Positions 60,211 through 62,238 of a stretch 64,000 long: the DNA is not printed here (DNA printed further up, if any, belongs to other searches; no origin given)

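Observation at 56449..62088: Two ATP-grasp-less swivel-histidine (RPH / PEP-synthase-like) paralogues bracketing a histidine phosphatase and a stand-alone Rieske oxygenase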

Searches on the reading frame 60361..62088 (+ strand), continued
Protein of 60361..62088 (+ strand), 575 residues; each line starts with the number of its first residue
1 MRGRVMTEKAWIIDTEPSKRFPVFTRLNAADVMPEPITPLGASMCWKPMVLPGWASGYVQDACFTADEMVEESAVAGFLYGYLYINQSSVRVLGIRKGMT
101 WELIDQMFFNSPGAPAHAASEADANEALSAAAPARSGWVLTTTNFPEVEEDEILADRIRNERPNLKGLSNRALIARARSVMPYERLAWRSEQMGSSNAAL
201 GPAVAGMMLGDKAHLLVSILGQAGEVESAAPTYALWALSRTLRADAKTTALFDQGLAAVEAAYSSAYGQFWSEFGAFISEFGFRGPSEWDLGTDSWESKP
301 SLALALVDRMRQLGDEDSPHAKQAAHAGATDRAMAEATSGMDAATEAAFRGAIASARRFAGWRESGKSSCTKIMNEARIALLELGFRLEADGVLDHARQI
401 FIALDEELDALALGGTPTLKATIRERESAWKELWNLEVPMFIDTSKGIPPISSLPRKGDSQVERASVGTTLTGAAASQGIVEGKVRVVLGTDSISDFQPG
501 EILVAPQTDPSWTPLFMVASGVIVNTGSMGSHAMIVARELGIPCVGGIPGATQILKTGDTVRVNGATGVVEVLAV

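Call 65: find_homologous_proteins(query=L005:15737-18274:+, max_evalue=1e-10)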
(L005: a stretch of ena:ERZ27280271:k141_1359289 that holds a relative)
Query L005:15737-18274:+ (845 aa): 4842 proteins with E <= 1e-10 among 8000 candidates; the best 120 are listed.
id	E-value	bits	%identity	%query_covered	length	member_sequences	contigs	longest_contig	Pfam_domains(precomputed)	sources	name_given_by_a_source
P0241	0.0e+0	1844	100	100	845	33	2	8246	PF00391.30,PF02896.25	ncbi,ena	-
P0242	0.0e+0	1745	94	100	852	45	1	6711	PF00391.30,PF02896.25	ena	-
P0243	0.0e+0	1609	86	100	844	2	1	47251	PF00391.30,PF02896.25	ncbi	-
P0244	0.0e+0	1512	82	98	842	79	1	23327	PF00391.30,PF02896.25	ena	-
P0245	0.0e+0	1504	81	100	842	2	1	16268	PF00391.30,PF02896.25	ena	-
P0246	0.0e+0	1460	80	99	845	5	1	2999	PF00391.30,PF02896.25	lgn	-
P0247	0.0e+0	1415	76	99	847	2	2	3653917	PF00391.30,PF02896.25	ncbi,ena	-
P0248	0.0e+0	1413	77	98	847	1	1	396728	PF00391.30,PF02896.25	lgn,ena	-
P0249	0.0e+0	1412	76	99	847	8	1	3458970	PF00391.30,PF02896.25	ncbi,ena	-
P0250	0.0e+0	1406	76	98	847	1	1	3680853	PF00391.30,PF02896.25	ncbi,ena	-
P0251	0.0e+0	1401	75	99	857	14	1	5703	PF00391.30,PF02896.25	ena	-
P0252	0.0e+0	1399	75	98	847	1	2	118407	PF00391.30,PF02896.25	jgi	jgi:pyruvate,orthophosphate dikinase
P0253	0.0e+0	1395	75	98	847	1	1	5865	PF00391.30,PF02896.25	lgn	-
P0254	0.0e+0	1391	75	98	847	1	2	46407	PF00391.30,PF02896.25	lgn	-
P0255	0.0e+0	1390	74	98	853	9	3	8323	PF00391.30,PF02896.25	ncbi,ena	-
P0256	0.0e+0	1389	75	99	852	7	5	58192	PF00391.30,PF02896.25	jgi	jgi:pyruvate,orthophosphate dikinase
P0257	0.0e+0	1389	76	98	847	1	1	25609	PF00391.30,PF02896.25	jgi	jgi:pyruvate, orthophosphate dikinase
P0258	0.0e+0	1382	74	98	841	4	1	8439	PF00391.30,PF02896.25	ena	-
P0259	0.0e+0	1380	74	98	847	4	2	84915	PF00391.30,PF02896.25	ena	-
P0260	0.0e+0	1376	75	98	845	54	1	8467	PF00391.30,PF02896.25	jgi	-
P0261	0.0e+0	1375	75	98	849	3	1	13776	PF00391.30,PF02896.25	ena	-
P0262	0.0e+0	1374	74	99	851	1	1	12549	PF00391.30,PF02896.25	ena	-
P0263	0.0e+0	1369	73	99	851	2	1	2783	PF00391.30,PF02896.25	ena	-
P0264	0.0e+0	1369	73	99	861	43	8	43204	PF00391.30,PF02896.25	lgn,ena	-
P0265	0.0e+0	1367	72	100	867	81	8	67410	PF00391.30,PF02896.25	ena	-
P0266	0.0e+0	1362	73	98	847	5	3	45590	PF00391.30,PF02896.25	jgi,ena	-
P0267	0.0e+0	1360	73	100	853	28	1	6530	PF00391.30,PF02896.25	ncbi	-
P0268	0.0e+0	1354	73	98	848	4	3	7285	PF00391.30,PF02896.25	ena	-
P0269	0.0e+0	1354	73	100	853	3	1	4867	PF00391.30,PF02896.25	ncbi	-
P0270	0.0e+0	1351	73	100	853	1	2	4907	PF00391.30,PF02896.25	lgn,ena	-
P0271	0.0e+0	1349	72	100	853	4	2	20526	PF00391.30,PF02896.25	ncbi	-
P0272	0.0e+0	1346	72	98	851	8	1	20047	PF00391.30,PF02896.25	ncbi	-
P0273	0.0e+0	1342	72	100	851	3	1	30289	PF00391.30,PF02896.25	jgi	-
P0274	0.0e+0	1341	72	99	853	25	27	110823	PF00391.30,PF02896.25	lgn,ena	-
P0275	0.0e+0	1340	72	99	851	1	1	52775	PF00391.30,PF02896.25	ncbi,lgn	-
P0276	0.0e+0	1335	72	99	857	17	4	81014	PF00391.30,PF02896.25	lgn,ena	-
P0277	0.0e+0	1329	72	99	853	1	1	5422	PF00391.30,PF02896.25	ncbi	-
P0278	0.0e+0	1324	72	99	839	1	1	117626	PF00391.30,PF02896.25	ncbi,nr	ncbi:MAG: pyruvate, phosphate dikinase [Actinomycetales bacterium]|nr:pyruvate, phosphate dikinase [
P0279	0.0e+0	1323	72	99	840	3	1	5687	PF00391.30,PF02896.25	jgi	jgi:pyruvate,orthophosphate dikinase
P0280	0.0e+0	1316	71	99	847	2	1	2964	PF00391.30,PF02896.25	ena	-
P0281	0.0e+0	1313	70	99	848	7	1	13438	PF00391.30,PF02896.25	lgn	-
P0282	0.0e+0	1296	71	99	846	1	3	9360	PF00391.30,PF02896.25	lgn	-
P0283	0.0e+0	1288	70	98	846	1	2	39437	PF00391.30,PF02896.25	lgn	-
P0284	0.0e+0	1273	69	98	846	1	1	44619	PF00391.30,PF02896.25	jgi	jgi:pyruvate,orthophosphate dikinase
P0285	0.0e+0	1217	67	99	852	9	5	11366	PF00391.30,PF02896.25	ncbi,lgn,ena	-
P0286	0.0e+0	1210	66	98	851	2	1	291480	PF00391.30,PF02896.25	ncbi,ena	-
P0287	0.0e+0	1182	65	100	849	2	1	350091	PF00391.30,PF02896.25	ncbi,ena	-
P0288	0.0e+0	1172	65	98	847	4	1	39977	PF00391.30,PF02896.25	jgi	-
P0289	0.0e+0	1170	65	98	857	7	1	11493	PF00391.30,PF02896.25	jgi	-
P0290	0.0e+0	1169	64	99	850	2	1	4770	PF00391.30,PF02896.25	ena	-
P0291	0.0e+0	1132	63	98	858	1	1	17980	PF00391.30,PF02896.25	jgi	jgi:pyruvate,orthophosphate dikinase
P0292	0.0e+0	1111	77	76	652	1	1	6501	PF00391.30,PF02896.25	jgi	jgi:pyruvate, orthophosphate dikinase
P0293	0.0e+0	1045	66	85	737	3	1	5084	PF00391.30,PF02896.25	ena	-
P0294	2.1e-276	938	57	99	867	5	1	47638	PF00391.30,PF02896.25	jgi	jgi:pyruvate,orthophosphate dikinase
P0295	4.0e-275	933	56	99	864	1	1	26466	PF00391.30,PF02896.25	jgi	jgi:pyruvate,orthophosphate dikinase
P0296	3.1e-271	920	55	100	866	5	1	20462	PF00391.30,PF02896.25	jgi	jgi:pyruvate,orthophosphate dikinase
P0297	2.6e-270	917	55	98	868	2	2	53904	PF00391.30,PF02896.25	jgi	-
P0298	1.8e-269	915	55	99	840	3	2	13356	PF00391.30,PF02896.25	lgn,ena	-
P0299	2.2e-269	914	55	99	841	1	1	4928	PF00391.30,PF02896.25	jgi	jgi:pyruvate,orthophosphate dikinase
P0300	5.8e-265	900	55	97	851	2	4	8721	PF00391.30,PF02896.25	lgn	-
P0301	4.4e-264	897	55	98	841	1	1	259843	PF00391.30,PF02896.25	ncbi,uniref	ncbi:putative PEP-binding protein [Actinophytocola sp.]|uniref:putative PEP-binding protein n=1 Tax=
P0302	1.3e-260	885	55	98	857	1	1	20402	PF00391.30,PF02896.25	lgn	-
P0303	8.9e-260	883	55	97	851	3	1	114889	PF00391.30,PF02896.25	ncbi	-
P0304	6.3e-258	876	54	99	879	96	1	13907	PF00391.30,PF02896.25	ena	-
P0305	2.2e-257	875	54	98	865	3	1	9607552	PF00391.30,PF02896.25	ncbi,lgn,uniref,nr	ncbi:PEP-utilizing enzyme [Streptomyces sp. HP-A2021]|uniref:putative PEP-binding protein n=1 Tax=St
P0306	2.7e-256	871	53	99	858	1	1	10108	PF00391.30,PF02896.25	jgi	-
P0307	4.9e-256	870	53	97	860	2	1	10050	PF00391.30,PF02896.25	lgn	-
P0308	1.2e-255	869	54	98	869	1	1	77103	PF00391.30,PF02896.25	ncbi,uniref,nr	ncbi:pyruvate, phosphate dikinase [Streptomyces sp. MNU76]|uniref:putative PEP-binding protein n=1 T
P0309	1.4e-255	869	53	98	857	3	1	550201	PF00391.30,PF02896.25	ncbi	ncbi:pyruvate, phosphate dikinase [Streptomyces pseudoechinosporeus]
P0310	1.7e-255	868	53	98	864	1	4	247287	PF00391.30,PF02896.25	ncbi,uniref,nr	ncbi:pyruvate, phosphate dikinase [Streptomyces humidus]|uniref:Pyruvate, phosphate dikinase n=1 Tax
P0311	5.8e-255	867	53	98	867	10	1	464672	PF00391.30,PF02896.25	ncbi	ncbi:putative PEP-binding protein [Streptomyces sp. NPDC002092]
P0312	1.1e-254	866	53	98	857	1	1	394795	PF00391.30,PF02896.25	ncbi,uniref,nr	ncbi:putative PEP-binding protein [Streptomyces flaveus]|uniref:Pyruvate, phosphate dikinase n=1 Tax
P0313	1.6e-254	865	53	98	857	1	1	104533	PF00391.30,PF02896.25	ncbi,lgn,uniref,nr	ncbi:putative PEP-binding protein [Streptomyces ureilyticus]|uniref:Pyruvate, phosphate dikinase n=1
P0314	3.2e-254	864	53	98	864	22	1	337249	PF00391.30,PF02896.25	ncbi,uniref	ncbi:putative PEP-binding protein [Streptomyces sp. NPDC059690]|uniref:putative PEP-binding protein 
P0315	3.2e-254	864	53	98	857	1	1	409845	PF00391.30,PF02896.25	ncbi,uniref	ncbi:putative PEP-binding protein [Streptomyces xiangluensis]|uniref:Pyruvate, phosphate dikinase n=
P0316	4.3e-254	864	54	98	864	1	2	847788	PF00391.30,PF02896.25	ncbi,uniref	ncbi:putative PEP-binding protein [Streptomyces coeruleorubidus]|uniref:putative PEP-binding protein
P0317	4.9e-254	864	53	98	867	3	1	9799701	PF00391.30,PF02896.25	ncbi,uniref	ncbi:putative PEP-binding protein [Streptomyces sp. SS7]|uniref:putative PEP-binding protein n=1 Tax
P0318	5.1e-254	864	53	98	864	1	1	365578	PF00391.30,PF02896.25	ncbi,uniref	ncbi:putative PEP-binding protein [Streptomyces coeruleorubidus]|uniref:putative PEP-binding protein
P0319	5.3e-254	863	53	98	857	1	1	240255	PF00391.30,PF02896.25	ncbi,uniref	ncbi:putative PEP-binding protein [Streptomyces sp. NPDC048825]|uniref:putative PEP-binding protein 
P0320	6.7e-254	863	53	98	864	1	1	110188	PF00391.30,PF02896.25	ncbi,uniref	ncbi:putative PEP-binding protein [Streptomyces sp. NPDC000658]|uniref:putative PEP-binding protein 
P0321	8.1e-254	863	53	98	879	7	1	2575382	PF00391.30,PF02896.25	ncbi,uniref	ncbi:putative PEP-binding protein [Streptomyces sp. NPDC057298]|uniref:putative PEP-binding protein 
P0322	8.2e-254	863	53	98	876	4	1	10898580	PF00391.30,PF02896.25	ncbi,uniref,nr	ncbi:pyruvate,orthophosphate dikinase [Streptomyces phaeochromogenes]|uniref:putative PEP-binding pr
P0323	1.1e-253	862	53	98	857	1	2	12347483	PF00391.30,PF02896.25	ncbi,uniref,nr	ncbi:putative PEP-binding protein [Streptomyces sp. NL15-2K]|uniref:putative PEP-binding protein n=1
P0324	1.3e-253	862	53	98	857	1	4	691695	PF00391.30,PF02896.25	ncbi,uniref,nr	ncbi:putative PEP-binding protein [Streptomyces neyagawaensis]|uniref:putative PEP-binding protein n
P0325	1.4e-253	862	53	99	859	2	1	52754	PF00391.30,PF02896.25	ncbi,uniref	ncbi:putative PEP-binding protein [Streptomyces sp. NPDC057253]|uniref:putative PEP-binding protein 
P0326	1.7e-253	862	54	98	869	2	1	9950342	PF00391.30,PF02896.25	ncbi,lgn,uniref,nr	ncbi:putative PEP-binding protein [Streptomyces sp. ATCC 21386]|uniref:putative PEP-binding protein 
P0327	2.5e-253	861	53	99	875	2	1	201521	PF00391.30,PF02896.25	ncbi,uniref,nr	ncbi:putative PEP-binding protein [Streptomyces sp. SID12501]|uniref:Pyruvate, phosphate dikinase n=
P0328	3.9e-253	861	53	98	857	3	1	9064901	PF00391.30,PF02896.25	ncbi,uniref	ncbi:putative PEP-binding protein [Streptomyces sp. CA-288835]|uniref:putative PEP-binding protein n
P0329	5.7e-253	860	53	98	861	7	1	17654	PF00391.30,PF02896.25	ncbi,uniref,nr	ncbi:putative PEP-binding protein [Frankia sp. CIT1]|uniref:putative PEP-binding protein n=1 Tax=Fra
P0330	6.0e-253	860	52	98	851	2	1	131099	PF00391.30,PF02896.25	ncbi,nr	ncbi:pyruvate, phosphate dikinase [Streptomyces sp. SA15]|nr:pyruvate, phosphate dikinase [Streptomy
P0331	6.4e-253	860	53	98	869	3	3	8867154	PF00391.30,PF02896.25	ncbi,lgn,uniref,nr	ncbi:putative PEP-binding protein [Streptomyces collinus]|uniref:Pyruvate, phosphate dikinase n=1 Ta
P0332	7.5e-253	860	53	98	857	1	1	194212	PF00391.30,PF02896.25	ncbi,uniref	ncbi:putative PEP-binding protein [Streptomyces vastus]|uniref:Pyruvate, phosphate dikinase n=1 Tax=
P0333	7.9e-253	860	53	98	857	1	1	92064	PF00391.30,PF02896.25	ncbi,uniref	ncbi:putative PEP-binding protein [Streptomyces sp. NPDC002838]|uniref:putative PEP-binding protein 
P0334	8.2e-253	860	53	98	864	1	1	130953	PF00391.30,PF02896.25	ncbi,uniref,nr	ncbi:PEP-utilizing enzyme [Streptomyces sp. 378]|uniref:putative PEP-binding protein n=1 Tax=Strepto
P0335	1.1e-252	859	53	98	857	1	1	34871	PF00391.30,PF02896.25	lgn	-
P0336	1.2e-252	859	53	98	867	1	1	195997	PF00391.30,PF02896.25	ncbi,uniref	ncbi:putative PEP-binding protein [Streptomyces sp. NPDC020898]|uniref:putative PEP-binding protein 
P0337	1.8e-252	858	53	98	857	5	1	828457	PF00391.30,PF02896.25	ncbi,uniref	ncbi:putative PEP-binding protein [Streptomyces sp. NPDC006365]|uniref:putative PEP-binding protein 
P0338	1.9e-252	858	53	97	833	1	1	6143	PF00391.30,PF02896.25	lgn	-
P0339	2.2e-252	858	53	98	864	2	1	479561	PF00391.30,PF02896.25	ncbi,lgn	ncbi:putative PEP-binding protein [Streptomyces sp. ATMOS53]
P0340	3.2e-252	858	53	98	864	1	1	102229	PF00391.30,PF02896.25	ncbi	ncbi:putative PEP-binding protein [Streptomyces sp. NPDC001500]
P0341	3.3e-252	858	52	99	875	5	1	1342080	PF00391.30,PF02896.25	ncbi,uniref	ncbi:putative PEP-binding protein [Streptomyces iakyrus]|uniref:putative PEP-binding protein n=1 Tax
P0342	5.9e-252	857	53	98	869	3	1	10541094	PF00391.30,PF02896.25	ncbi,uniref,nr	ncbi:putative PEP-binding protein [Streptomyces sp. 11x1]|uniref:putative PEP-binding protein n=1 Ta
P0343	8.2e-252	856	53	98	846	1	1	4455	PF00391.30,PF02896.25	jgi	jgi:pyruvate,orthophosphate dikinase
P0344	1.8e-251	855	52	98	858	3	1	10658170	PF00391.30,PF02896.25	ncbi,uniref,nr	ncbi:putative PEP-binding protein [Streptomyces sp. V4I2]|uniref:putative PEP-binding protein n=1 Ta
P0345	2.4e-251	855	53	99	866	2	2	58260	PF00391.30,PF02896.25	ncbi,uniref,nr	ncbi:putative PEP-binding protein [Streptomyces sporangiiformans]|uniref:Pyruvate, phosphate dikinas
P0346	3.1e-251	854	53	98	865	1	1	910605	PF00391.30,PF02896.25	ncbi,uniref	ncbi:putative PEP-binding protein [Streptomyces afghaniensis]|uniref:putative PEP-binding protein n=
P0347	3.9e-251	854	53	98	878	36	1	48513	PF00391.30,PF02896.25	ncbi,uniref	ncbi:putative PEP-binding protein [Streptomyces sp. NPDC057438]|uniref:putative PEP-binding protein 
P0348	4.0e-251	854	53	98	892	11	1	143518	PF00391.30,PF02896.25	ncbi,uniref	ncbi:putative PEP-binding protein [Streptomyces sp. NPDC051445]|uniref:putative PEP-binding protein 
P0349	4.9e-251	854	53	98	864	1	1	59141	PF00391.30,PF02896.25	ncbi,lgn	ncbi:putative PEP-binding protein [Streptomyces sp. NPDC003007]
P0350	5.2e-251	854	53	98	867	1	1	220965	PF00391.30,PF02896.25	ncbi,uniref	ncbi:putative PEP-binding protein [Streptomyces sp. NPDC051987]|uniref:putative PEP-binding protein 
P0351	5.6e-251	853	53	98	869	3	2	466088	PF00391.30,PF02896.25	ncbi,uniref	ncbi:putative PEP-binding protein [Streptomyces collinus]|uniref:putative PEP-binding protein n=1 Ta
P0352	8.3e-251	853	52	98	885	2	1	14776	PF00391.30,PF02896.25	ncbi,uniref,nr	ncbi:putative PEP-binding protein [Streptomyces spongiae]|uniref:Pyruvate, phosphate dikinase n=1 Ta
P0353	8.9e-251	853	52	98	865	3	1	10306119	PF00391.30,PF02896.25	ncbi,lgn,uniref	ncbi:putative PEP-binding protein [Streptomyces sp. NBC_01538]|uniref:putative PEP-binding protein n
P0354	1.4e-250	852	53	98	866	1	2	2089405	PF00391.30,PF02896.25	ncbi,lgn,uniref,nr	ncbi:putative PEP-binding protein [Streptomyces aurantiogriseus]|uniref:Pyruvate, phosphate dikinase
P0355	1.4e-250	852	52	98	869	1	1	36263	PF00391.30,PF02896.25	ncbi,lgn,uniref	ncbi:putative PEP-binding protein [Streptomyces sp. NPDC050704]|uniref:putative PEP-binding protein 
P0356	3.7e-250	851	52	98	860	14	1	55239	PF00391.30,PF02896.25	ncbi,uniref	ncbi:putative PEP-binding protein [Streptomyces sp. NPDC049687]|uniref:putative PEP-binding protein 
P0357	4.3e-250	851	52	98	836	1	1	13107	PF00391.30,PF02896.25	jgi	jgi:pyruvate,orthophosphate dikinase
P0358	4.5e-250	851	52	98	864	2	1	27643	PF00391.30,PF02896.25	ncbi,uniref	ncbi:putative PEP-binding protein [Streptomyces sp. NPDC050121]|uniref:putative PEP-binding protein 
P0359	5.0e-250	850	52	98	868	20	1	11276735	PF00391.30,PF02896.25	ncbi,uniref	ncbi:PEP-utilizing enzyme [Streptomyces canus]|uniref:putative PEP-binding protein n=1 Tax=Streptomy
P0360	8.6e-250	850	52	99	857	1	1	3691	PF00391.30,PF02896.25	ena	-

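Call 66: find_encoding_contigs(protein=P0305, flank=8000, max_places=2)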
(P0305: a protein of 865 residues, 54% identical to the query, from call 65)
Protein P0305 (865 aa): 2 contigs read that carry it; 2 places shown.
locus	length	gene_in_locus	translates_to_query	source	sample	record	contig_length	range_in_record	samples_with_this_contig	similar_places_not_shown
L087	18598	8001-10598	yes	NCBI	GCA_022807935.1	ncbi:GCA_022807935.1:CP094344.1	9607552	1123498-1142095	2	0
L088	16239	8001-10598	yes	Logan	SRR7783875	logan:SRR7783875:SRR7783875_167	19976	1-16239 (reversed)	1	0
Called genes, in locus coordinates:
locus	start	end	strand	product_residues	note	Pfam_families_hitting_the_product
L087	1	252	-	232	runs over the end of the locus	PF04909:Amidohydro_2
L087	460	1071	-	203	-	PF00440:TetR_N, PF13977:TetR_C_6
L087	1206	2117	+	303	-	PF00561:Abhydrolase_1, PF12697:Abhydrolase_6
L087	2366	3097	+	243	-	PF09844:DUF2071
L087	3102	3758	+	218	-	-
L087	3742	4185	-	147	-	PF08327:AHSA1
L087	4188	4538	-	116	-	PF01022:HTH_5 (weak), PF12840:HTH_20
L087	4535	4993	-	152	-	PF10604:Polyketide_cyc2, PF08327:AHSA1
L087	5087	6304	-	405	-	PF02771:Acyl-CoA_dh_N, PF02770:Acyl-CoA_dh_M, PF00441:Acyl-CoA_dh_1, PF08028:Acyl-CoA_dh_2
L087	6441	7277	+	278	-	PF00378:ECH_1, PF16113:ECH_2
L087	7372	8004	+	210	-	-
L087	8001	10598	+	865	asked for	PF00391:PEP-utilizers, PF02896:PEP-utilizers_C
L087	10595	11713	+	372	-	PF02771:Acyl-CoA_dh_N, PF00441:Acyl-CoA_dh_1, PF08028:Acyl-CoA_dh_2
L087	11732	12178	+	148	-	PF12172:zf-ChsH2, PF01796:OB_ChsH2_C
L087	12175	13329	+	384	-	PF00108:Thiolase_N, PF02803:Thiolase_C (faint), PF22691:Thiolase_C_1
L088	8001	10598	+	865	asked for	PF00391:PEP-utilizers, PF02896:PEP-utilizers_C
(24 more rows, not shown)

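Call 67: find_encoding_contigs(protein=P0301, flank=8000, max_places=2)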
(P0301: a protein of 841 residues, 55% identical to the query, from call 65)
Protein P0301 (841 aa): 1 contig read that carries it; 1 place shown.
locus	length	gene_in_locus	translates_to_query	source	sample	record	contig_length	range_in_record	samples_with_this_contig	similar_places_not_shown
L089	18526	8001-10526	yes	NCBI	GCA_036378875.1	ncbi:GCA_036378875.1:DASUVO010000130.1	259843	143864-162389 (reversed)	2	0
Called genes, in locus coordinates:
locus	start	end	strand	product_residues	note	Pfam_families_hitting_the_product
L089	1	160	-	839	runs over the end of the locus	PF13191:AAA_16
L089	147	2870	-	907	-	PF13191:AAA_16 (weak), PF08281:Sigma70_r4_2 (faint), PF00196:GerE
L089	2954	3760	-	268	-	PF00005:ABC_tran, PF02463:SMC_N (weak), PF13304:AAA_21 (faint)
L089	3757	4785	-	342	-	PF02653:BPD_transp_2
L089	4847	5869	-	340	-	PF00532:Peripla_BP_1, PF13407:Peripla_BP_4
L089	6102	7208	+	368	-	PF00356:LacI, PF00532:Peripla_BP_1, PF13407:Peripla_BP_4, PF13377:Peripla_BP_3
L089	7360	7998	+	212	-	-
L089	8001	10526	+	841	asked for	PF00391:PEP-utilizers, PF02896:PEP-utilizers_C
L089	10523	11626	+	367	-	PF02771:Acyl-CoA_dh_N (faint), PF00441:Acyl-CoA_dh_1, PF08028:Acyl-CoA_dh_2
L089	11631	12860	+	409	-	PF02771:Acyl-CoA_dh_N (weak), PF02770:Acyl-CoA_dh_M, PF00441:Acyl-CoA_dh_1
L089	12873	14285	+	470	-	PF00171:Aldedh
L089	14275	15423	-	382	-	PF00108:Thiolase_N, PF22691:Thiolase_C_1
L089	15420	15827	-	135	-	PF12172:zf-ChsH2 (weak), PF01796:OB_ChsH2_C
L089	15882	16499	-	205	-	PF00440:TetR_N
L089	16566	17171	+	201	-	PF00440:TetR_N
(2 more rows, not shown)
